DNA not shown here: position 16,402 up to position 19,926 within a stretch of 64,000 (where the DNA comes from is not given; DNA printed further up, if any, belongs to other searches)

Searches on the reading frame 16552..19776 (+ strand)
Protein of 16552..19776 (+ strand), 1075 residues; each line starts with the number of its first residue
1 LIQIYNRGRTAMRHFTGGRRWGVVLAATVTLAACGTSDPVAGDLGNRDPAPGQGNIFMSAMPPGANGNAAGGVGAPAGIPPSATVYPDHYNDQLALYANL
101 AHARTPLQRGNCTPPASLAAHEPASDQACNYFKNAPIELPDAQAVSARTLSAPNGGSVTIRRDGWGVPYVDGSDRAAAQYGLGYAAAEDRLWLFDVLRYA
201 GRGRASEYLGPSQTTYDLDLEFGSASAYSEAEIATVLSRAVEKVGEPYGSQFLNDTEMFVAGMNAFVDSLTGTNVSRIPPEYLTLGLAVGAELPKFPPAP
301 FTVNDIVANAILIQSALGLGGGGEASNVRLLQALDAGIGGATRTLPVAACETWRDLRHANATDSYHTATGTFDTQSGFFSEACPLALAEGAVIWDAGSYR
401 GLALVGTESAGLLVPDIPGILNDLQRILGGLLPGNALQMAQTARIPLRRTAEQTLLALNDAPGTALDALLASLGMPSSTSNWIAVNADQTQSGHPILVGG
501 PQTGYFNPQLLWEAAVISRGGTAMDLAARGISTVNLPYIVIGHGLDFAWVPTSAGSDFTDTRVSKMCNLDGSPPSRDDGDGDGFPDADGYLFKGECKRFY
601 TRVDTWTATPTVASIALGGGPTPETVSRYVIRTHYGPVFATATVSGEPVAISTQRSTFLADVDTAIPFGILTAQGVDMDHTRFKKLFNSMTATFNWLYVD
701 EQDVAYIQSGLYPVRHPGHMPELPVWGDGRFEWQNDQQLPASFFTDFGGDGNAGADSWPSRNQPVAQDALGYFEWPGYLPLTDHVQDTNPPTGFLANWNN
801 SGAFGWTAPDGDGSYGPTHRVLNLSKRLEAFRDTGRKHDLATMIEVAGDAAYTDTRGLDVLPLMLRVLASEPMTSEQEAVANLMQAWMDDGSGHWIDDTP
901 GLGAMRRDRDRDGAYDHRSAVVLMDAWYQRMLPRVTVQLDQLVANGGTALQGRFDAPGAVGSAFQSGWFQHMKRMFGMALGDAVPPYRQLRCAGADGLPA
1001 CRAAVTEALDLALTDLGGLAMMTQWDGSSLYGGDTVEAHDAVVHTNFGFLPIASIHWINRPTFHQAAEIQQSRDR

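Call 22: search_protein_families(library=pfam, proteins=[window:16552-19776:+], max_evalue=0.001)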
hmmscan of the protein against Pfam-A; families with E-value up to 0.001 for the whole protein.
window:16552-19776:+ (1075 aa): 1 family
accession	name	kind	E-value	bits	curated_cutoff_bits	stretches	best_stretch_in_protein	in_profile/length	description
PF01804.23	Penicil_amidase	-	1.5e-75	256.1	21.3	1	157-1016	1-561/675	Penicillin amidase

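Call 55: search_protein_families(library=ncbifam, proteins=[window:16552-19776:+], max_evalue=0.001)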
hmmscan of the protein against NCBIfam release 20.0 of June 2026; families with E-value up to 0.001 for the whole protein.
window:16552-19776:+ (1075 aa): 1 family
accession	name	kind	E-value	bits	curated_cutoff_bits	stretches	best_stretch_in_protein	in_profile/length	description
NF051460.1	bi_acylase_PvdQ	equivalog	8.2e-08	30.6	950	1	145-218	15-88/763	bifunctional acylase PvdQ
